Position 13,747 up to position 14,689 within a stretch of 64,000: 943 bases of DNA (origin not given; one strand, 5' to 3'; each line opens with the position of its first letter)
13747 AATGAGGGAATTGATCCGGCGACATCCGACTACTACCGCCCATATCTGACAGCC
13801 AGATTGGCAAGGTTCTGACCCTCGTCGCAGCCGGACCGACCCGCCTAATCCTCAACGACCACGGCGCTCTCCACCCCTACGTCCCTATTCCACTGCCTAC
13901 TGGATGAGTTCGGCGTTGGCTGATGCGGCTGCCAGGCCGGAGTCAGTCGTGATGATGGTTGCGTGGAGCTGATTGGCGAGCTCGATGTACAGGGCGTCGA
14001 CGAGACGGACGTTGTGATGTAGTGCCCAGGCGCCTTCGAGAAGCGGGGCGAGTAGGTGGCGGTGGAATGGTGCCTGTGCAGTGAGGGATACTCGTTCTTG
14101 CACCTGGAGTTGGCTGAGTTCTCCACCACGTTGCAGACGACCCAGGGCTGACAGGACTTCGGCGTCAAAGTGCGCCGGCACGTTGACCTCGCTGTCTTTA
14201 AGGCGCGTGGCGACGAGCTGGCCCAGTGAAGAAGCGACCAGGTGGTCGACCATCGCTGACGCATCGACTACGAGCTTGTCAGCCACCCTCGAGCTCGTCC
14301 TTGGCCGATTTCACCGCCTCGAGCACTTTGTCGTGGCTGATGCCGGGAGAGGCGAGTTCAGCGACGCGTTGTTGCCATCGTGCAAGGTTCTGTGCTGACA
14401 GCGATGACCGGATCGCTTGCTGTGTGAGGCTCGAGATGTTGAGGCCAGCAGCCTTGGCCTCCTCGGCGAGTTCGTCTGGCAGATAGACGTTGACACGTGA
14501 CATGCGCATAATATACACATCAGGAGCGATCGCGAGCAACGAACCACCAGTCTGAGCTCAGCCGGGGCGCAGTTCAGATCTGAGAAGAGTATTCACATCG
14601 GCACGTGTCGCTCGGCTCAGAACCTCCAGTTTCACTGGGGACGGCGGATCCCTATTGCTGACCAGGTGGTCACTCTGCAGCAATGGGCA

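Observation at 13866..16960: Nested segmental duplication: [vapBC–lhgO] unit followed by a partial second unit, with a third dispersed lhgO copy at 36.7–38.3 kb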

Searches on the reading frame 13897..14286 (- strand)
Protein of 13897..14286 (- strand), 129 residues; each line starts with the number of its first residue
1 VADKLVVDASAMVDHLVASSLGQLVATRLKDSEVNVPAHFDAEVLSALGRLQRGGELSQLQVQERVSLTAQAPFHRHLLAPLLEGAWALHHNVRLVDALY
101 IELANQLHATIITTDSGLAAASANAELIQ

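Call 7: search_protein_families(library=pfam, proteins=[window:13897-14286:-], max_evalue=0.01)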
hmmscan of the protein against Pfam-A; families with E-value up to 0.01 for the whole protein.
window:13897-14286:- (129 aa): 2 families
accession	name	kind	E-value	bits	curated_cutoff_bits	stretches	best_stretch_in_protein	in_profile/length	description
PF01850.27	PIN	-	4.4e-09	37.4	23.6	1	6-121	2-117/120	PIN domain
PF22786.2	Tag1_C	-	0.0047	17.6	27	0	3-30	78-105/113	Tag1 C-terminal domain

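Call 8: search_protein_families(library=ncbifam, proteins=[window:13897-14286:-], max_evalue=0.01)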
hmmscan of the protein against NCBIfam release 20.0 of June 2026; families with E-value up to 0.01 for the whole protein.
window:13897-14286:- (129 aa): 0 families

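Call 19: find_encoding_contigs(protein=window:13897-14286:-, flank=10000, max_places=10)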
Protein window:13897-14286:- (129 aa): no gene with exactly this product is on record in the collection.

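Call 23: find_homologous_proteins(query=window:13897-14286:-, max_evalue=1e-10)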
Query window:13897-14286:- (129 aa): 2033 proteins with E <= 1e-10 among 2119 candidates; the best 120 are listed.
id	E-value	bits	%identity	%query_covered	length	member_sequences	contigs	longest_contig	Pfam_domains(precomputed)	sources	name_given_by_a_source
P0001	2.9e-72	258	98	100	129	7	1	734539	PF01850.28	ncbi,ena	-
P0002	2.0e-62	226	95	91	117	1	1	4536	PF01850.28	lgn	-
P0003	3.0e-62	226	86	100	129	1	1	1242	PF01850.28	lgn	-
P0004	3.4e-58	213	79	99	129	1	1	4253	PF01850.28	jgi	jgi:predicted nucleic acid-binding protein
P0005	3.4e-57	209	80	100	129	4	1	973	PF01850.28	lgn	-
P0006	3.6e-57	209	81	100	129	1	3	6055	PF01850.28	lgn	-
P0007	2.3e-56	207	81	100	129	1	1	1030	PF01850.28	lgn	-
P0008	1.4e-55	204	77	100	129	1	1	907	PF01850.28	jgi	jgi:predicted nucleic acid-binding protein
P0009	1.5e-55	204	79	100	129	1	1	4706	PF01850.28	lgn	-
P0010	2.6e-55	203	77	100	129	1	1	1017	PF01850.28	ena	-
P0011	4.9e-55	203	77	100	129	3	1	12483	PF01850.28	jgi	-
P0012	7.5e-55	202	77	100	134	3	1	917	PF01850.28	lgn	-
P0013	9.8e-55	202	77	100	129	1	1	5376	PF01850.28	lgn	-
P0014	1.0e-54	202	80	100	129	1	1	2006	PF01850.28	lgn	-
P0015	4.9e-54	199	77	99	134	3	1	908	PF01850.28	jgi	-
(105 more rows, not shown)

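Call 24: find_encoding_contigs(protein=P0001, flank=10000, max_places=10)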
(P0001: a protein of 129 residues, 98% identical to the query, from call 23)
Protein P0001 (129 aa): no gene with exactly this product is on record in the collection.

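Call 28: find_encoding_contigs(protein=P0126, flank=10000, max_places=10)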
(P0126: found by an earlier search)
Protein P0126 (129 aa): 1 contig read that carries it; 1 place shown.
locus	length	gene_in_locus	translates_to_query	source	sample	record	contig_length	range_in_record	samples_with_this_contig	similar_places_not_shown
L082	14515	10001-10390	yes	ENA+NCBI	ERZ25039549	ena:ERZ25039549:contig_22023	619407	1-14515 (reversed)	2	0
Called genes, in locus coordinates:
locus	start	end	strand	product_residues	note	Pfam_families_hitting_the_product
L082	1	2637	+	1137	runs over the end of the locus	PF00486:Trans_reg_C (weak), PF03704:BTAD, PF13401:AAA_22 (weak), PF25872:HTH_77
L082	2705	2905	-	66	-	-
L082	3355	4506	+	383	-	PF26550:Tricorn_2nd (faint), PF07676:PD40 (faint)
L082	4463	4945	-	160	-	-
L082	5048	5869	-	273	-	PF13796:Sensor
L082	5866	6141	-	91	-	PF13239:2TM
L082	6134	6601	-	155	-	PF03551:PadR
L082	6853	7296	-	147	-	-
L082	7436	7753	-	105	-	-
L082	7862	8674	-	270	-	PF01546:Peptidase_M20, PF07687:M20_dimer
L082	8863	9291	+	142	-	PF02082:Rrf2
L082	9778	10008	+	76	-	PF07362:CcdA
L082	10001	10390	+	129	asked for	PF01850:PIN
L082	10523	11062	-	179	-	-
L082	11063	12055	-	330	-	-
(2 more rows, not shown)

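Call 29: find_encoding_contigs(protein=P0125, flank=10000, max_places=10)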
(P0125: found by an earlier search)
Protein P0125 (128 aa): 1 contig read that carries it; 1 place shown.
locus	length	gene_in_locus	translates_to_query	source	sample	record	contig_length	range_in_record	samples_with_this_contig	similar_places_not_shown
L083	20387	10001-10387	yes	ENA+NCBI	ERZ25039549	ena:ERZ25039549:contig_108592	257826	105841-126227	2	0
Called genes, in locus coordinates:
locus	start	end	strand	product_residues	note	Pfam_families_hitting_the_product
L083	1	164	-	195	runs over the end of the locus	PF21003:NucS_N, PF01939:NucS_C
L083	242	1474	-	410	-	PF07690:MFS_1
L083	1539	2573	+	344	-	PF15902:Sortilin-Vps10 (faint), PF02012:BNR (faint)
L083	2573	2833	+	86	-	PF02597:ThiS (weak)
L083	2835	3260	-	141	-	PF04304:DUF454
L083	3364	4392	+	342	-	PF01116:F_bP_aldolase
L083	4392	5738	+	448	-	PF06965:Na_H_antiport_1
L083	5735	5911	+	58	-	-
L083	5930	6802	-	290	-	PF02739:5_3_exonuc_N, PF01367:5_3_exonuc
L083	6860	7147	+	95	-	-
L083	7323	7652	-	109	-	-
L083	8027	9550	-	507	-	PF07690:MFS_1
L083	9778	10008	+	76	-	PF07362:CcdA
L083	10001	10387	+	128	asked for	PF01850:PIN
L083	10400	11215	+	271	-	PF00581:Rhodanese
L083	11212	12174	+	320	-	PF19681:DUF6183 (faint)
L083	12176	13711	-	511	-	PF00174:Oxidored_molyb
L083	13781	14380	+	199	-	PF03352:Adenine_glyco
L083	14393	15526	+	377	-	PF04107:GCS2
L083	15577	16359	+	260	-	PF00296:Bac_luciferase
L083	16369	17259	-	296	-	PF01790:LGT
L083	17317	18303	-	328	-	PF00389:2-Hacid_dh, PF02826:2-Hacid_dh_C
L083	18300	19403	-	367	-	PF00266:Aminotran_5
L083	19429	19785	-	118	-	-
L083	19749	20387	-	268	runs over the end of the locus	PF09678:Caa3_CtaG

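Call 34: find_related_loci(query=A4, collection=metagenome_contigs, flank=6000)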
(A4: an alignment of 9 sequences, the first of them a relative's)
Query A4 (129 aa) in metagenome_contigs; peptide patterns used: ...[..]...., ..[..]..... (x = any residue, [..] = any of these).
158 stretches matched a pattern; 6 encode a relative of the query (tblastn E <= 1e-3); 6 distinct loci.
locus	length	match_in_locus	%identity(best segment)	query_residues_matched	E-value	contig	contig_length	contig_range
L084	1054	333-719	77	1-129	2e-67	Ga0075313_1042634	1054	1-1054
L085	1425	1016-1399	73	1-128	4e-66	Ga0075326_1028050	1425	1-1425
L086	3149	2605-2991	74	1-129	1e-62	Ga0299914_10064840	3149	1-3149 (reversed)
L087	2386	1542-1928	72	1-129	8e-62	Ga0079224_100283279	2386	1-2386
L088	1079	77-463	70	1-129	3e-64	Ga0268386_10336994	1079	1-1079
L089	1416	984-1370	70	1-129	5e-63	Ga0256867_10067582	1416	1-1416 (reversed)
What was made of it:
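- Tried and rejected: JGI metagenome scan with the VapC alignment (call 34).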

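Call 60: search_protein_families(library=padloc, proteins=[window:13897-14286:-], max_evalue=0.01)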
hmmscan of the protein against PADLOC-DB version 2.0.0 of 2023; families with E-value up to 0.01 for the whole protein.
window:13897-14286:- (129 aa): 0 families

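Call 62: find_related_loci(query=A4, collection=viral_contigs, flank=6000)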
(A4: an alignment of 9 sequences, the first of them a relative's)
Query A4 (129 aa) in viral_contigs; peptide patterns used: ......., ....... (x = any residue, [..] = any of these).
52 stretches matched a pattern, but none encodes a relative of the query by tblastn (E <= 1e-3).
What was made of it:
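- Tried and rejected: No VapC relative was found (call 62).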

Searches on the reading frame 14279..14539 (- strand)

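Call 7: search_protein_families(library=pfam, proteins=[window:14279-14539:-], max_evalue=0.01)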
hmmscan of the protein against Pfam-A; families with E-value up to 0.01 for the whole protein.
window:14279-14539:- (86 aa): 2 families
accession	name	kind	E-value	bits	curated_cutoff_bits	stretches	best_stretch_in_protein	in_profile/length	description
PF07362.18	CcdA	-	1.9e-08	35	22.4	1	15-61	3-49/71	Post-segregation antitoxin CcdA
PF07878.17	RHH_5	-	0.0019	18.3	26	1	13-27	1-15/43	CopG-like RHH_1 or ribbon-helix-helix domain, RHH_5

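Call 8: search_protein_families(library=ncbifam, proteins=[window:14279-14539:-], max_evalue=0.01)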
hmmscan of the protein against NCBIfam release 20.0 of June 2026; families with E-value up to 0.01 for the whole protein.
window:14279-14539:- (86 aa): 0 families

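Call 60: search_protein_families(library=padloc, proteins=[window:14279-14509:-], max_evalue=0.01)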
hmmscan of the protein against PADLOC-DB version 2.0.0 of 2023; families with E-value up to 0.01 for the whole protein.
window:14279-14509:- (76 aa): 0 families
